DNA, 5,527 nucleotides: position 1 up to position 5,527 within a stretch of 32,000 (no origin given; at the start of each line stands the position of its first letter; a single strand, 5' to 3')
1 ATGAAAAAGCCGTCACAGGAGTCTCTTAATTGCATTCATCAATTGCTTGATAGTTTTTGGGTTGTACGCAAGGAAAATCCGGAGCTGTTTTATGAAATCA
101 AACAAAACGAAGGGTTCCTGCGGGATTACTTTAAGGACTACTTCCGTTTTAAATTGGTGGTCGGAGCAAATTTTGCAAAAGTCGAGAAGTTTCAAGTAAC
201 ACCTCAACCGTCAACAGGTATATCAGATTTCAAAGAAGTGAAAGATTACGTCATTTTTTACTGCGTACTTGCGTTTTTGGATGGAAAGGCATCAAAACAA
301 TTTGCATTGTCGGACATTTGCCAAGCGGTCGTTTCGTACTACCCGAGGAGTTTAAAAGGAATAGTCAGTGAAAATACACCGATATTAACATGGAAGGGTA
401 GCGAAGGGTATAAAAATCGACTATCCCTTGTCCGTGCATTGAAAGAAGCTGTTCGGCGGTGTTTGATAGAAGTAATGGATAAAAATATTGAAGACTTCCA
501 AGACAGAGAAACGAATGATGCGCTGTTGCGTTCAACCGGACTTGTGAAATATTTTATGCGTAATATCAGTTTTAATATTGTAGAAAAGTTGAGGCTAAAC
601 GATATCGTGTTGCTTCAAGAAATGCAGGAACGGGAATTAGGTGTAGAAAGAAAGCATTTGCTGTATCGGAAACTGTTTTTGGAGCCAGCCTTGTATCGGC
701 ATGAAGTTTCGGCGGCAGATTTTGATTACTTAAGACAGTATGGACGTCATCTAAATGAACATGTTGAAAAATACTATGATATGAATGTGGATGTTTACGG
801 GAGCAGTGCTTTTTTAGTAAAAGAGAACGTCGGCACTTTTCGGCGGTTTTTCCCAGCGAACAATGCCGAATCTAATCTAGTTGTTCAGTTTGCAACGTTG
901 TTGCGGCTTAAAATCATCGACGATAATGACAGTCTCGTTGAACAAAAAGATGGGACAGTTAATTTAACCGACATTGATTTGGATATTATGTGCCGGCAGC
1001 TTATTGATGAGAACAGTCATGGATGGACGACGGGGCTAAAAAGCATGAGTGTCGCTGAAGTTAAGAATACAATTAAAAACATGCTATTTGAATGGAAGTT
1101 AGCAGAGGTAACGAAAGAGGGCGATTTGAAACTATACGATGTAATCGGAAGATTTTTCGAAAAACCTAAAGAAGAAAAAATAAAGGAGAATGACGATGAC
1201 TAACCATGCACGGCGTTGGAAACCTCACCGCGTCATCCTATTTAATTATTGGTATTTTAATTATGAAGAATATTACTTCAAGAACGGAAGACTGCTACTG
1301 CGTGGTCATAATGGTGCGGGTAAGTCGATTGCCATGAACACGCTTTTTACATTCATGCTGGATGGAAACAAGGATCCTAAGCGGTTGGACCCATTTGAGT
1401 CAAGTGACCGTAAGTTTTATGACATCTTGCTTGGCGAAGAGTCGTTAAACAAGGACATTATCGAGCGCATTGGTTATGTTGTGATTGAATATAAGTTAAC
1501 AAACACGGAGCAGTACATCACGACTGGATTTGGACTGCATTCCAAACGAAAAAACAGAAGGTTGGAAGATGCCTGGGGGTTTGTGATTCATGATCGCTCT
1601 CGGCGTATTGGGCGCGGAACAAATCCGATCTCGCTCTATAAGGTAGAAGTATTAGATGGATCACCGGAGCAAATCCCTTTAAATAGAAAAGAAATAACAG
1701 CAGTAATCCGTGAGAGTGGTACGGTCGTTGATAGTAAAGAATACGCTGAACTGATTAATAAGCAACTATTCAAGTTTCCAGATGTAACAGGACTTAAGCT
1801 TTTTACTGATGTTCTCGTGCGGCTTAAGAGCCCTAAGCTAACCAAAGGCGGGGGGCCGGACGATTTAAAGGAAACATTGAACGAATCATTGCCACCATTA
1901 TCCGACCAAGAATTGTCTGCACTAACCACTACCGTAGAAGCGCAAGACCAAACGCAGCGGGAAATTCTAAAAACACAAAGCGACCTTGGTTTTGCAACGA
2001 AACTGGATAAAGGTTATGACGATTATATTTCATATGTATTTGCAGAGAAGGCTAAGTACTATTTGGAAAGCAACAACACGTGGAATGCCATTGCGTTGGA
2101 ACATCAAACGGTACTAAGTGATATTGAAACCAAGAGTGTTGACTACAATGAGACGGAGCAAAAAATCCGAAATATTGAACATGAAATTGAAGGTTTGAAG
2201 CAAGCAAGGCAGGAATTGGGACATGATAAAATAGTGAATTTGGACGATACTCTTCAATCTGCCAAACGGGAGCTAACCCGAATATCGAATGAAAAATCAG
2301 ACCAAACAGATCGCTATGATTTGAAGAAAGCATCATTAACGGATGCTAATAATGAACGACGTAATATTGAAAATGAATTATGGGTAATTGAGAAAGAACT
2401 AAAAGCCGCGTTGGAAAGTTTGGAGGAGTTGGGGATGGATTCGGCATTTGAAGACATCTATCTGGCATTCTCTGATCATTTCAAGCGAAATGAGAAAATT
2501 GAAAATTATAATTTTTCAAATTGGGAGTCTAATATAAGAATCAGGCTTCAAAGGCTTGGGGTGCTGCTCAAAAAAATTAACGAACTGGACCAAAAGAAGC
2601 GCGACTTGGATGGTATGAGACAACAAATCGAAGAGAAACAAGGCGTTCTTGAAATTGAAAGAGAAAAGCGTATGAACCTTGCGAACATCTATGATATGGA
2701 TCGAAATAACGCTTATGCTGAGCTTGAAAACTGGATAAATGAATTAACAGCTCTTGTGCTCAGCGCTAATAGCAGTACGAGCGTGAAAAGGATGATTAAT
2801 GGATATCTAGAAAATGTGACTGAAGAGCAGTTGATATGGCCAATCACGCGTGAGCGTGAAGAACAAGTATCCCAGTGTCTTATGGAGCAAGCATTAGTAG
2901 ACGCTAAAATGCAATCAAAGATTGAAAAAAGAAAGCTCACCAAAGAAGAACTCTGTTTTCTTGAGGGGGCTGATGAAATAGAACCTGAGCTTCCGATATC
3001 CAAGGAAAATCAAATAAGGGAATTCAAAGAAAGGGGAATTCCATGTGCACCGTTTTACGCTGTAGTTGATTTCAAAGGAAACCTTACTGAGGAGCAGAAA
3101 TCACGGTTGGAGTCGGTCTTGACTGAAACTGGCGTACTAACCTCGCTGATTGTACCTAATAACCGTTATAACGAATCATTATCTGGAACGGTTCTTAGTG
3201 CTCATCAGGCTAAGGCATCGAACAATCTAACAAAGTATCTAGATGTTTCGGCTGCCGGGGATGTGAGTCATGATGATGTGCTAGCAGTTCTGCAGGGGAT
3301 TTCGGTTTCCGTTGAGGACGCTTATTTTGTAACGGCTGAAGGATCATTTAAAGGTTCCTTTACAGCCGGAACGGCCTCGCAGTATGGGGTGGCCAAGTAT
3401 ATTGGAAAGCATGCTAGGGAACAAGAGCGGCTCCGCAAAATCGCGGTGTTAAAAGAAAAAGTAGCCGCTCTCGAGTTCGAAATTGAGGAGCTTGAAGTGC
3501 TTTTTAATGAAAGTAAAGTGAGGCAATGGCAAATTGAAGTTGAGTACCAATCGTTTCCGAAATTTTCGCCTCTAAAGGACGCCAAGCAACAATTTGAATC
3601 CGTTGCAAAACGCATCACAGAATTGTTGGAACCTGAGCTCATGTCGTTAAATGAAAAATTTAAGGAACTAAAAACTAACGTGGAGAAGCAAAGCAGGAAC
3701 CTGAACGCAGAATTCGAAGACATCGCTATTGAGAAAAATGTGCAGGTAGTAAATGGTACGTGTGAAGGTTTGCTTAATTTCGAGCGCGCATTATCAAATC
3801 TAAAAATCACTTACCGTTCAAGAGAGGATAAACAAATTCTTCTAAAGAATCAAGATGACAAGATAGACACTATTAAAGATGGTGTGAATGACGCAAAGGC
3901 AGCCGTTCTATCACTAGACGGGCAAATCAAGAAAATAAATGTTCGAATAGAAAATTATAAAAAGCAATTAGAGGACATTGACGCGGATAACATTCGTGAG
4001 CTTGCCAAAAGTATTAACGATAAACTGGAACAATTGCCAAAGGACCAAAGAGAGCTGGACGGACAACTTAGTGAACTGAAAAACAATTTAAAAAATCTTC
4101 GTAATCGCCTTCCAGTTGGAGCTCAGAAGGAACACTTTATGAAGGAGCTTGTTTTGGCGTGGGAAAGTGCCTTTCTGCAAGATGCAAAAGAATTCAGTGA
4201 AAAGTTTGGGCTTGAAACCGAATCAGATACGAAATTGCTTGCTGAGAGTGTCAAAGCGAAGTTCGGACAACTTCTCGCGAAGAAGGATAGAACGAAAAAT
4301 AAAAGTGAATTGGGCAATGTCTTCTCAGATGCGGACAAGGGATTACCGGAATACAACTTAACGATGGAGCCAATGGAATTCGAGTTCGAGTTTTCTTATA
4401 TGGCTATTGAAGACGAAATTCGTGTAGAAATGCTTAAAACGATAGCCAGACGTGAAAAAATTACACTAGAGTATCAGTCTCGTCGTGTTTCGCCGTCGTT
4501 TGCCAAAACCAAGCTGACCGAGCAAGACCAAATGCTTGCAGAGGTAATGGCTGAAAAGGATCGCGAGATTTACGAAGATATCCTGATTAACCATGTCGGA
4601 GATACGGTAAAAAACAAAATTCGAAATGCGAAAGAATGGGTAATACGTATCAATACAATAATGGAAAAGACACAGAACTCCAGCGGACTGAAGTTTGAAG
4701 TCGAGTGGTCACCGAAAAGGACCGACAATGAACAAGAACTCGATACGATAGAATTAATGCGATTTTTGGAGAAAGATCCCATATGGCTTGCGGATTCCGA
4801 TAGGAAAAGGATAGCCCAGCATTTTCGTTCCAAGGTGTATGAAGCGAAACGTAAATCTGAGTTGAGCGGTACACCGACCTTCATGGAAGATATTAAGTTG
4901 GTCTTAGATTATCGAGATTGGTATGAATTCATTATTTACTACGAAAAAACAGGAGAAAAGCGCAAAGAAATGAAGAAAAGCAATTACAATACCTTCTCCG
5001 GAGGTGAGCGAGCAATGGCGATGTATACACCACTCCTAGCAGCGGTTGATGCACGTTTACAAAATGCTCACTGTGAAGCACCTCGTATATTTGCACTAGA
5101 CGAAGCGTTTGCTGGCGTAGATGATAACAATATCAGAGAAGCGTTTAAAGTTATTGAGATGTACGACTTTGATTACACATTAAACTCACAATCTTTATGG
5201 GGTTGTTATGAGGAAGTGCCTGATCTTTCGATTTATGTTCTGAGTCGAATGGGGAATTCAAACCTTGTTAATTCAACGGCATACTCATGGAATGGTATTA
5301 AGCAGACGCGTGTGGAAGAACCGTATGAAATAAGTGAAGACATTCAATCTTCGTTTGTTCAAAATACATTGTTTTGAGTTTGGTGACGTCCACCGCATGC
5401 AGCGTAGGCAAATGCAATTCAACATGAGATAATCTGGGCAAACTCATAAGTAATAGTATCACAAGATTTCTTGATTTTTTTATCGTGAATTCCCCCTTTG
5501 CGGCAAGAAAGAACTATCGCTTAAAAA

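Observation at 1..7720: Wadjet type II-like operon whose JetD Toprim nuclease is replaced by a protein kinase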

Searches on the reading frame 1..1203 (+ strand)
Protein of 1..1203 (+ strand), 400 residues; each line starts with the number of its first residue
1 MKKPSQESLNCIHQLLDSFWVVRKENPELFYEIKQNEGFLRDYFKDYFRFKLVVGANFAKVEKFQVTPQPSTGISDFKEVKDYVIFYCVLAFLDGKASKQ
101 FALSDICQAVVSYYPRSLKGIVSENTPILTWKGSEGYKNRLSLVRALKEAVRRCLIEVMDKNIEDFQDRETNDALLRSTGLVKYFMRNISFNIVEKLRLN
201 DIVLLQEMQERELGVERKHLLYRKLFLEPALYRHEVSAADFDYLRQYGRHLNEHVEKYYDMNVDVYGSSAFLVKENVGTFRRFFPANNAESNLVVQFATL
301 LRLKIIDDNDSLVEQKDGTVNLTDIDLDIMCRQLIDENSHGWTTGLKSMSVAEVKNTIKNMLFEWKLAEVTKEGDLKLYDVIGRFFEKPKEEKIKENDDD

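Call 4: search_protein_families(library=pfam, proteins=[window:1-1203:+], max_evalue=0.1)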
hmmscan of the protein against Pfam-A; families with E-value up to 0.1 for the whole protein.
window:1-1203:+ (400 aa): 2 families
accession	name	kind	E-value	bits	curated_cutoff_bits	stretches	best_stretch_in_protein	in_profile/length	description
PF09661.15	DUF2398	-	1.3e-64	219.1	26.9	1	14-386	3-361/363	Protein of unknown function (DUF2398)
PF21980.2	MksE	-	0.054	14.3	27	1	24-159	20-143/163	Condensin complex protein MksE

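Call 5: search_protein_families(library=padloc, proteins=[window:1-1203:+], max_evalue=0.1)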
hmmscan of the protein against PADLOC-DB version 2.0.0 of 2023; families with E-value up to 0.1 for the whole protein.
window:1-1203:+ (400 aa): 5 families
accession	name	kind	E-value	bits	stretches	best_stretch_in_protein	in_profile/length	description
PDLC00542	JetB2|JetB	-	2.9e-107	357.2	1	5-397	4-384/388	DUF2398 domain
PDLC00547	JetB2|JetB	-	5.7e-39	132.4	1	12-386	5-367/399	DUF2398 domain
PDLC00546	JetB2|JetB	-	4e-22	76.4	1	6-369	8-368/420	DUF2398 domain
PDLC00543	JetB2|JetB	-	3.5e-18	64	1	6-392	14-391/404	DUF2398 domain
PDLC00544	JetB2|JetB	-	3.3e-05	21.1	1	209-386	200-372/384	DUF2398 domain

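Call 6: search_protein_families(library=ncbifam, proteins=[window:1-1203:+], max_evalue=0.1)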
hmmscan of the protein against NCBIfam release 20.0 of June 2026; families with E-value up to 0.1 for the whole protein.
window:1-1203:+ (400 aa): 1 family
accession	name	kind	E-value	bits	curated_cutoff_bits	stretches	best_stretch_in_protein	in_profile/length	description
TIGR02678.1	TIGR02678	hypoth_equivalog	3.1e-35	122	124.65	1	12-384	2-369/376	TIGR02678 family protein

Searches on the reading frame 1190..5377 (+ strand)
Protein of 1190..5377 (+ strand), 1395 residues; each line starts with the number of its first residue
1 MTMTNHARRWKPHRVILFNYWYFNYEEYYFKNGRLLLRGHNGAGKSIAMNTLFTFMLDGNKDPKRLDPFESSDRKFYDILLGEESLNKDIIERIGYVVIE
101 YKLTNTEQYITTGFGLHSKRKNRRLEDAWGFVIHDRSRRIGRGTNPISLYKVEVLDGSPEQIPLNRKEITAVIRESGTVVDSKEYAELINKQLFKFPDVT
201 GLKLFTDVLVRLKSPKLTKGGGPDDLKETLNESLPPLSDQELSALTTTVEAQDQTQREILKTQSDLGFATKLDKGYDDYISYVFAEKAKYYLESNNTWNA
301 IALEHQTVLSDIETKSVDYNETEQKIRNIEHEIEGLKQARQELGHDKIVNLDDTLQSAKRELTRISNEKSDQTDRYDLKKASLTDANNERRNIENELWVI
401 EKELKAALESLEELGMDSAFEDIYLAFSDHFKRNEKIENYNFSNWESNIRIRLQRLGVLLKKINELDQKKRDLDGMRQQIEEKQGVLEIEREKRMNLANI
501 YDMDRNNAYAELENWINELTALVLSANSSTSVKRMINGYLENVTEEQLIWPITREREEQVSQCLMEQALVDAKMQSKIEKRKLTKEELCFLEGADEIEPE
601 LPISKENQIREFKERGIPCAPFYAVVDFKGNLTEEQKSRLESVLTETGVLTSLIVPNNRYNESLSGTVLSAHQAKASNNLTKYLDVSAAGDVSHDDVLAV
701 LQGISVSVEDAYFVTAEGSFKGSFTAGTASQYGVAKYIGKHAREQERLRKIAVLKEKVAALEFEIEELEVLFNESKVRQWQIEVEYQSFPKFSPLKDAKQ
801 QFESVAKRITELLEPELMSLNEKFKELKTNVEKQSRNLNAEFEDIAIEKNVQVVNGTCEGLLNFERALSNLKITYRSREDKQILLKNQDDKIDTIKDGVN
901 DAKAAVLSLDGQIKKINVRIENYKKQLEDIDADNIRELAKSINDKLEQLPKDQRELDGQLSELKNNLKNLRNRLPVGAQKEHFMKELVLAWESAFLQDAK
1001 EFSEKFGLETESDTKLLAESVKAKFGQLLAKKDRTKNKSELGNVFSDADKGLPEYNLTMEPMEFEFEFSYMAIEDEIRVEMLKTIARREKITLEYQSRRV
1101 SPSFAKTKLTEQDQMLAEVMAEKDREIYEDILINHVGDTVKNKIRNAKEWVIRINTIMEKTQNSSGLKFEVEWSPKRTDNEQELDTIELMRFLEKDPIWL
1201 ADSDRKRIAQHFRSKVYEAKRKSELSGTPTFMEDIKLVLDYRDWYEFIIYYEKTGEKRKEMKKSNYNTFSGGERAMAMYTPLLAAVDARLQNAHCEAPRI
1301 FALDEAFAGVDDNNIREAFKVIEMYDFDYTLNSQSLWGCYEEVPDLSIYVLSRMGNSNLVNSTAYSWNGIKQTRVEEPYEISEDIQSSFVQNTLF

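Call 4: search_protein_families(library=pfam, proteins=[window:1190-5377:+], max_evalue=0.1)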
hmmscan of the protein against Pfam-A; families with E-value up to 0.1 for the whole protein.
window:1190-5377:+ (1395 aa): 7 families
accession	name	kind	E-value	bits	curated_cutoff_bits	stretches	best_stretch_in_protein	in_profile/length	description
PF13558.12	SbcC_Walker_B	-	1.3e-21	77.1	27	1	1238-1323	3-89/90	SbcC/RAD50-like, Walker B motif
PF02463.25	SMC_N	-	0.00012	22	40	1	567-1323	135-184/220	RecF/RecN/SMC N terminal domain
PF10392.15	COG5_N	-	0.0025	18.5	31.2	0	899-973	21-94/132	Conserved oligomeric Golgi complex subunit 5, N-terminal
PF13555.12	AAA_29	-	0.011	15.9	27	1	14-54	3-44/61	P-loop containing region of AAA domain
PF00005.33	ABC_tran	-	0.026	15.6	25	0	33-54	12-33/137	ABC transporter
PF25722.1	CMV_UL34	-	0.034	14.2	27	0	871-986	13-124/233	Cytomegalovirus transcriptional regulator UL34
PF14203.11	TTRAP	-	0.056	14.1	27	0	920-949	21-50/62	Putative transposon-transfer assisting protein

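Call 5: search_protein_families(library=padloc, proteins=[window:1190-5377:+], max_evalue=0.1)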
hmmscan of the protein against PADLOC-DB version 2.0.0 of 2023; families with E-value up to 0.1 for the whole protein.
window:1190-5377:+ (1395 aa): 7 families
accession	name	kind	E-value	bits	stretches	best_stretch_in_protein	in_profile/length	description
PDLC00551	JetC2|JetC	-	0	1053.9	1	7-1377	3-1360/1365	DUF3584 domain; MukB-like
PDLC00550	JetC2|JetC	-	8e-253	840.2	1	8-1373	3-1351/1355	DUF3584 domain; MukB-like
PDLC00552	JetC2|JetC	-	2.5e-221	735.8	1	8-1379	2-1355/1365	DUF3584 domain; MukB-like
PDLC00553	JetC2|JetC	-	5.6e-174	579.2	1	3-1378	8-1356/1361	DUF3584 domain; MukB-like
PDLC00554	JetC2|JetC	-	8.4e-85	283.4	1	4-392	2-376/390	DUF3584 domain; MukB-like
PDLC00549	JetC2|JetC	-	1.6e-30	103.7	3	630-1313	661-1331/1404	DUF3584 domain; MukB-like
PDLC00519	JetC1|JetC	-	8.9e-11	38.7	4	1138-1327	868-1049/1097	DUF3584 domain; MukB-like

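Call 6: search_protein_families(library=ncbifam, proteins=[window:1190-5377:+], max_evalue=0.1)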
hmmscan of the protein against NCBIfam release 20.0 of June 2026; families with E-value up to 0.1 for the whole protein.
window:1190-5377:+ (1395 aa): 3 families
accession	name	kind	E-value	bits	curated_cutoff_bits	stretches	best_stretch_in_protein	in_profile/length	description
TIGR02680.1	TIGR02680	hypoth_equivalog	5e-192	640.9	462.85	1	9-1371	1-1354/1356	TIGR02680 family protein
TIGR02169.1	SMC_prok_A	equivalog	0.00052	17.8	729.4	2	747-974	666-885/1165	chromosome segregation protein SMC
NF010068.0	PRK13548.1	equivalog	0.082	12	261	0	1260-1319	129-183/261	heme ABC transporter ATP-binding protein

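Call 42: search_solved_structures(query=window:1190-5374:+, max_evalue=0.00001)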
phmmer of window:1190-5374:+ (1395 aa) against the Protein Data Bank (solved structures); distinct sequences matched with E-value up to 0.00001: 1.
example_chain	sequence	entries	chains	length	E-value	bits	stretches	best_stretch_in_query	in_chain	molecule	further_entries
9qe0_A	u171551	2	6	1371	1.1e-166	560.1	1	8-1382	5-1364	JetC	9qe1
